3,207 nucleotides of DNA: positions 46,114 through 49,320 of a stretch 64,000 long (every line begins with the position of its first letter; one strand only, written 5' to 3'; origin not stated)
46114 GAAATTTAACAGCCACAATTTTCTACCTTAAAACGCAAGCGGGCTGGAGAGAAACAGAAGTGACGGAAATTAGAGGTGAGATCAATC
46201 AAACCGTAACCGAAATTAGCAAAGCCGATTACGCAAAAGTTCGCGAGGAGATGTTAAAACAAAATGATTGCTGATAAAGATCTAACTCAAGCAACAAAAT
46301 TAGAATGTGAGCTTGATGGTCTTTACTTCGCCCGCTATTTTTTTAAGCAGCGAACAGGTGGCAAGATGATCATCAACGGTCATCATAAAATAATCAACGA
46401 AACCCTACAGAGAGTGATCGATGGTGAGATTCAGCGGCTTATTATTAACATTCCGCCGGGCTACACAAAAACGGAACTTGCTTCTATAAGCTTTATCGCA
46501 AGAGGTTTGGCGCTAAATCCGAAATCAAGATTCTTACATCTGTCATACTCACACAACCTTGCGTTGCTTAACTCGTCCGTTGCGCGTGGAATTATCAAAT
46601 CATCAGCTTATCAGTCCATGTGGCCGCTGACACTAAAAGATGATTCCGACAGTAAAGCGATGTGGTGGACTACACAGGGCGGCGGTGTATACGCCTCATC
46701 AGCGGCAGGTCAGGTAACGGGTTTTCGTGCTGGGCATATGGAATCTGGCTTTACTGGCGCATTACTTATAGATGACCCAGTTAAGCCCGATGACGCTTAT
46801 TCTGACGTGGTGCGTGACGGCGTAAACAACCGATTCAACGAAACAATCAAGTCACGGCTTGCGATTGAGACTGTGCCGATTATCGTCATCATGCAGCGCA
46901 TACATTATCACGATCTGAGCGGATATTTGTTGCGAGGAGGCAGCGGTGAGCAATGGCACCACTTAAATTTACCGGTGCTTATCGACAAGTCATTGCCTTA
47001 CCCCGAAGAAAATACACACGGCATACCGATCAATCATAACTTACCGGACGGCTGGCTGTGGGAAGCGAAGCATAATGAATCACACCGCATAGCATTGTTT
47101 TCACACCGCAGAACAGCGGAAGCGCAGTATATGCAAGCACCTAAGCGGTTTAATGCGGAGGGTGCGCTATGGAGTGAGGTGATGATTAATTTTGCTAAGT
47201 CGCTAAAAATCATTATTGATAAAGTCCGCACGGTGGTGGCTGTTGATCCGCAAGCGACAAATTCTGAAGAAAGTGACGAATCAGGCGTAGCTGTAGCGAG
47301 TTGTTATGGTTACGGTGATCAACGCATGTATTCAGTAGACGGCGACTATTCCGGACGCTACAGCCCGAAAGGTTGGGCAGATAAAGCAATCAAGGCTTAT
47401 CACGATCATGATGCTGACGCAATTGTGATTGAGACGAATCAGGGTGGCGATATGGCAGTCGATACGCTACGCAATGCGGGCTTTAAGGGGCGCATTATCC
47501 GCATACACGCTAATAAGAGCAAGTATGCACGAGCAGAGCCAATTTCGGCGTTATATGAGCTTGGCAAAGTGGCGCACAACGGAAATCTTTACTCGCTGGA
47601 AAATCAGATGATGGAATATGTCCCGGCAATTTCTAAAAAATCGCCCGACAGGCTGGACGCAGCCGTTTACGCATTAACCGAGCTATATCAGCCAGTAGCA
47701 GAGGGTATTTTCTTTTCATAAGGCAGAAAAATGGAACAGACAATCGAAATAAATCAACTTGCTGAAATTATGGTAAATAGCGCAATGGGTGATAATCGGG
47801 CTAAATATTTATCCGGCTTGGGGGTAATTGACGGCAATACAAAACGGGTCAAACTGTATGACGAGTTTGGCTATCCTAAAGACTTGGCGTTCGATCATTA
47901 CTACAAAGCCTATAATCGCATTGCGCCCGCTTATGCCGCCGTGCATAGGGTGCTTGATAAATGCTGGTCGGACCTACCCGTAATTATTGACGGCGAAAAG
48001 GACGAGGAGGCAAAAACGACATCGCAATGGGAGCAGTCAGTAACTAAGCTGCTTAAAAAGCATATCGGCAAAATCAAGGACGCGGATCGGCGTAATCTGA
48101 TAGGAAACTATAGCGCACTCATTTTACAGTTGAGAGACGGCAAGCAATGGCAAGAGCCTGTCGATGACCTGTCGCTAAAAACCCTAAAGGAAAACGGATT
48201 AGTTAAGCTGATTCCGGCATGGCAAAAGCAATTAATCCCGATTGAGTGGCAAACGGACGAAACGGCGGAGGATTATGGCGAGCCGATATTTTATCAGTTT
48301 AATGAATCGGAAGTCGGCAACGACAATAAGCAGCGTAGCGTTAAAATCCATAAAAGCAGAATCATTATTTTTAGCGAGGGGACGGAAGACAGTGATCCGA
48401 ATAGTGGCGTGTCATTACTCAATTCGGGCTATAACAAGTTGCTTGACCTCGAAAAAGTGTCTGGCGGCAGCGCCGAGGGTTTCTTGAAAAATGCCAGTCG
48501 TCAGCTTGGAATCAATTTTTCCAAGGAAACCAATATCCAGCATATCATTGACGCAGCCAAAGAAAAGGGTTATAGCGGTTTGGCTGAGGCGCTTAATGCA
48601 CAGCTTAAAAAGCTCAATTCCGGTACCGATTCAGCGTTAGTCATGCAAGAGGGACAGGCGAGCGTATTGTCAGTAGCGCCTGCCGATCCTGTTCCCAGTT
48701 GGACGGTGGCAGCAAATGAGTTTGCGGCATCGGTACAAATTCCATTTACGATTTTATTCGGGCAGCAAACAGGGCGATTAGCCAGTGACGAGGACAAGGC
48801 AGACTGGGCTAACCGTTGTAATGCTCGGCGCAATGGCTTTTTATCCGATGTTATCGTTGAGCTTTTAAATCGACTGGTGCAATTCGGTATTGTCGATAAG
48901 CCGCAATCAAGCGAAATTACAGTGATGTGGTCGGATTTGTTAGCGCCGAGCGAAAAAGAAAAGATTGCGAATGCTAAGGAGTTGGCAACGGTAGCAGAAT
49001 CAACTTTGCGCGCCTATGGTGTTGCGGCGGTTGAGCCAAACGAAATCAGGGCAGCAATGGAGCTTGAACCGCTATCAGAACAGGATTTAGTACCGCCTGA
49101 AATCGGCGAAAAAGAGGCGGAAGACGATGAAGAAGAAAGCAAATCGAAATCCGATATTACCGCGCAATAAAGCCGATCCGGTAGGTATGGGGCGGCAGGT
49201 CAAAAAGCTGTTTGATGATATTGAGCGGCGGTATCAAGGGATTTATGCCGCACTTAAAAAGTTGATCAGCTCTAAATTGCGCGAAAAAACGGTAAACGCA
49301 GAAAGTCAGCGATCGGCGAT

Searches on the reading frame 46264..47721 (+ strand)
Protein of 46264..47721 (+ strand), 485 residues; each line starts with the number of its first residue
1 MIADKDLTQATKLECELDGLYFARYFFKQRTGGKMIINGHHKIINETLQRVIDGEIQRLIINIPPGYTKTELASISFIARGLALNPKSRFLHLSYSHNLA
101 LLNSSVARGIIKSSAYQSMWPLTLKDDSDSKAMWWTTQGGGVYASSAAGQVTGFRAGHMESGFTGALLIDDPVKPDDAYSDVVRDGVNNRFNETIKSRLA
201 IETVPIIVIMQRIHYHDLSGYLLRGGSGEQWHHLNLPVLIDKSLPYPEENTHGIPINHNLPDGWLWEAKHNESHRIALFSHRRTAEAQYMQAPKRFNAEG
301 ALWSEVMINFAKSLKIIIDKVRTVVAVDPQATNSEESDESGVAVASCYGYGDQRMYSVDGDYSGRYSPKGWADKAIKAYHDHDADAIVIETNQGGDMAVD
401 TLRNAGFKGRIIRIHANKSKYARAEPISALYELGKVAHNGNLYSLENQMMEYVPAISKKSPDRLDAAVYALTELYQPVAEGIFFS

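Call 18: search_protein_families(library=pfam, proteins=[window:46264-47721:+], max_evalue=0.001)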
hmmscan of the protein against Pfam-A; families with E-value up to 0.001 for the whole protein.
window:46264-47721:+ (485 aa): 1 family
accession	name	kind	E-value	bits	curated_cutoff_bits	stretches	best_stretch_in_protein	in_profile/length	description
PF17289.8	Terminase_6C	-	5.3e-15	56.2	22.6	1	326-472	2-153/155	Terminase RNaseH-like domain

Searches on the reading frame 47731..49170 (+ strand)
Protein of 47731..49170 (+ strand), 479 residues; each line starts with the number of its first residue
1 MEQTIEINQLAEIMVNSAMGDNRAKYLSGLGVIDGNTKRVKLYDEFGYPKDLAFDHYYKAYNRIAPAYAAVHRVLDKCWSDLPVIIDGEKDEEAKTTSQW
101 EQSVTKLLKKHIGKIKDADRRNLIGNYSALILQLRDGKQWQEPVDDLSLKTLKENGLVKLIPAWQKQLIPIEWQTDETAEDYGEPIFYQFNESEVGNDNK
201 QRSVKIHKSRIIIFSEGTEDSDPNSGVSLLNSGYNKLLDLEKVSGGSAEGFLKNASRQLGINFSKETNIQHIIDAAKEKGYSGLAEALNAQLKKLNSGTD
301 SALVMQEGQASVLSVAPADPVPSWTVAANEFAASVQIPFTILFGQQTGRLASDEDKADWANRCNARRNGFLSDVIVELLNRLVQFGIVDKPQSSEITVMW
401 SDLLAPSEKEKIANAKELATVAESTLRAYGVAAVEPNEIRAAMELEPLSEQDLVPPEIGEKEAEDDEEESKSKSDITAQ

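Call 18: search_protein_families(library=pfam, proteins=[window:47731-49170:+], max_evalue=0.001)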
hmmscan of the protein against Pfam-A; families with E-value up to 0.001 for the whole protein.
window:47731-49170:+ (479 aa): 1 family
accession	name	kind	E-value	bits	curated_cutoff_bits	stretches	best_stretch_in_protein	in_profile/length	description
PF06381.16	Phage_portal_3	-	1.3e-25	90.3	33.8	1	91-422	34-355/357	Phage portal protein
